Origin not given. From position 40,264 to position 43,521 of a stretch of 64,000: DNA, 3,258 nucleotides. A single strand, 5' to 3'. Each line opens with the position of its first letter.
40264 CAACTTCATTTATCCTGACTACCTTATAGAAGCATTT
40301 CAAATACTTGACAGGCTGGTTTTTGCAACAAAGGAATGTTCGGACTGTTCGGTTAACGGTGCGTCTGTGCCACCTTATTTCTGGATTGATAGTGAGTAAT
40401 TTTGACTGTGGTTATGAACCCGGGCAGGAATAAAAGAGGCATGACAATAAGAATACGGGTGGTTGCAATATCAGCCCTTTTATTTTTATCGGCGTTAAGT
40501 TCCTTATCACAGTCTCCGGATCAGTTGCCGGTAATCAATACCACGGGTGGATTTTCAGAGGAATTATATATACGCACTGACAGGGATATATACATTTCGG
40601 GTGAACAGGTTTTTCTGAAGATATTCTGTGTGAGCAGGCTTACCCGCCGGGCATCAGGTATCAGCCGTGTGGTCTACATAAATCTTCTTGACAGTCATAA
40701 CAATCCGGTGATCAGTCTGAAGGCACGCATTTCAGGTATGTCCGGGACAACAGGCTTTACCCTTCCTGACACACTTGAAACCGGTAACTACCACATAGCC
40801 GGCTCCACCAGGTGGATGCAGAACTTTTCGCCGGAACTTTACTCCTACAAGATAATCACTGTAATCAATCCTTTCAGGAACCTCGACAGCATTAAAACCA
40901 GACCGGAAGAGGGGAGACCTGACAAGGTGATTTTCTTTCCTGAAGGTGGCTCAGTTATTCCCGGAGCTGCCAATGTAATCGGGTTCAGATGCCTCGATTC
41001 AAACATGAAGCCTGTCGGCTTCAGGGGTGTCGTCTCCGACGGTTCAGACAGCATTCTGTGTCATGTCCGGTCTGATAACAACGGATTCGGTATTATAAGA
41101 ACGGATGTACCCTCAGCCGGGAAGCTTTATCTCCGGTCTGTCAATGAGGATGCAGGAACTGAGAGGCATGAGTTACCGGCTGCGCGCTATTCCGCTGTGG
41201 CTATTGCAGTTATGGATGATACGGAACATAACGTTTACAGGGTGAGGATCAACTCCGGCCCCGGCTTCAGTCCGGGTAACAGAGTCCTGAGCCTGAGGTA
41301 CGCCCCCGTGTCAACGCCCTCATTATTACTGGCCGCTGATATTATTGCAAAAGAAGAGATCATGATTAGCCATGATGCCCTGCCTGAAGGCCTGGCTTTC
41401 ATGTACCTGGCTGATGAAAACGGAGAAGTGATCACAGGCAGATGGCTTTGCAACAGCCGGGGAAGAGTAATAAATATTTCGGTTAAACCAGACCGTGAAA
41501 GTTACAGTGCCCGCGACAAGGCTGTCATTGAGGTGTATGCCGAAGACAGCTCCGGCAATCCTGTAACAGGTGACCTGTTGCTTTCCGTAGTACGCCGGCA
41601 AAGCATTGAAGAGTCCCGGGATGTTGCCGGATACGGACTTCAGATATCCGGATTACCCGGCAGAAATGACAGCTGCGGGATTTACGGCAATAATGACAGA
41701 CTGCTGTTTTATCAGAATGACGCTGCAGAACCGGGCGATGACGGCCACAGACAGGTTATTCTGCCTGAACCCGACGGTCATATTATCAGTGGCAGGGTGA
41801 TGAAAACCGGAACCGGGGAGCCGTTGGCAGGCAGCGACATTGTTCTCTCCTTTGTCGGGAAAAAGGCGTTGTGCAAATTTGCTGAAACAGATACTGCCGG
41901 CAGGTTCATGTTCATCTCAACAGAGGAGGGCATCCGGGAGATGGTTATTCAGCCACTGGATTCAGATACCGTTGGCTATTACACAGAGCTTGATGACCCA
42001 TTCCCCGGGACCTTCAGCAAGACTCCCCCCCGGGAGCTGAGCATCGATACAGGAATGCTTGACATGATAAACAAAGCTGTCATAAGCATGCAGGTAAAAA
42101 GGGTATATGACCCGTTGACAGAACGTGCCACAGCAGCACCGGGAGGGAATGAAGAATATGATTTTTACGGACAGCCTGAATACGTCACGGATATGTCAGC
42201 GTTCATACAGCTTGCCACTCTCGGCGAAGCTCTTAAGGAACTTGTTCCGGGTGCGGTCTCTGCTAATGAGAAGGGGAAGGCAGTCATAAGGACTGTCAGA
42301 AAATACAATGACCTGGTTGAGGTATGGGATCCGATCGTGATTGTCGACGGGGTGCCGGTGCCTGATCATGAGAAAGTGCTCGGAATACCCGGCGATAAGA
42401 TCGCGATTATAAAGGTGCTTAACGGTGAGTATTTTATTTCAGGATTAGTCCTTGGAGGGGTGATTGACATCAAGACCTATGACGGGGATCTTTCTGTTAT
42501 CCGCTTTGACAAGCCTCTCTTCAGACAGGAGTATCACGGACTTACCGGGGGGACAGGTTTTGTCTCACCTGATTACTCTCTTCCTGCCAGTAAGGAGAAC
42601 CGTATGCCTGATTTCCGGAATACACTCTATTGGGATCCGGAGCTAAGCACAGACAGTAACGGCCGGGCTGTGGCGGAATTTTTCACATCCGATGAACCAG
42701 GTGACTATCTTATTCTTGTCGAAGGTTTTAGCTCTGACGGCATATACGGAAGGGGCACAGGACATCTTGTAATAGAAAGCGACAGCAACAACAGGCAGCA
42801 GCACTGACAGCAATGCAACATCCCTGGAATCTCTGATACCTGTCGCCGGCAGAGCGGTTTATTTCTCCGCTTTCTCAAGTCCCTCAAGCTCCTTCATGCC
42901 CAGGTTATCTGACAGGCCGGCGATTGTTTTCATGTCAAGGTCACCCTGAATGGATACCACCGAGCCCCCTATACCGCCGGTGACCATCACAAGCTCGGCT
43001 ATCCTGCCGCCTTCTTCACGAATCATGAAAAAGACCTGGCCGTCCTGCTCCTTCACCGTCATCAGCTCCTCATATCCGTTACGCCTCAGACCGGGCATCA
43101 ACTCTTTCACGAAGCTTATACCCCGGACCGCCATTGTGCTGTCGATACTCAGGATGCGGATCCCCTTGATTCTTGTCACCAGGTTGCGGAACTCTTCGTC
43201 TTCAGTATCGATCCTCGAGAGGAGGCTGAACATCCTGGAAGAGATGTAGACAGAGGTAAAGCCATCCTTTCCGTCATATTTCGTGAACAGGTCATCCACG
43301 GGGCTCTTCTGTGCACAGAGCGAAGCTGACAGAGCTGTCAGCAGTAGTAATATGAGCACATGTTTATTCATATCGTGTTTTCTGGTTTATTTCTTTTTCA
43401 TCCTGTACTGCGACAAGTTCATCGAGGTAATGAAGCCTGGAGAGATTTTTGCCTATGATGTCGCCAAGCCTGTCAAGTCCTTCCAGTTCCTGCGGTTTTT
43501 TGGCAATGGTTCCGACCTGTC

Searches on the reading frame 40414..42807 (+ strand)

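Call 49: search_protein_families(library=pfam, proteins=[window:40414-42807:+])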
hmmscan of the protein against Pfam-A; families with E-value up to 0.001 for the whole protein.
window:40414-42807:+ (797 aa): 1 family
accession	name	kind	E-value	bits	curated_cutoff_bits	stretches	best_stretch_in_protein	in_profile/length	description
PF01835.25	MG2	-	8e-08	33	32.8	1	51-129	2-79/96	MG2 domain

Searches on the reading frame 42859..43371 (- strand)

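Call 49: search_protein_families(library=pfam, proteins=[window:42859-43371:-])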
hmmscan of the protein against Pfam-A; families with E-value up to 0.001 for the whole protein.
window:42859-43371:- (170 aa): 1 family
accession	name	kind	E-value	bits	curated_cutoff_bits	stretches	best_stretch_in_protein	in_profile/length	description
PF14060.11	DUF4252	-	3.5e-27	95.4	23.9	1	32-152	1-124/125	Domain of unknown function (DUF4252)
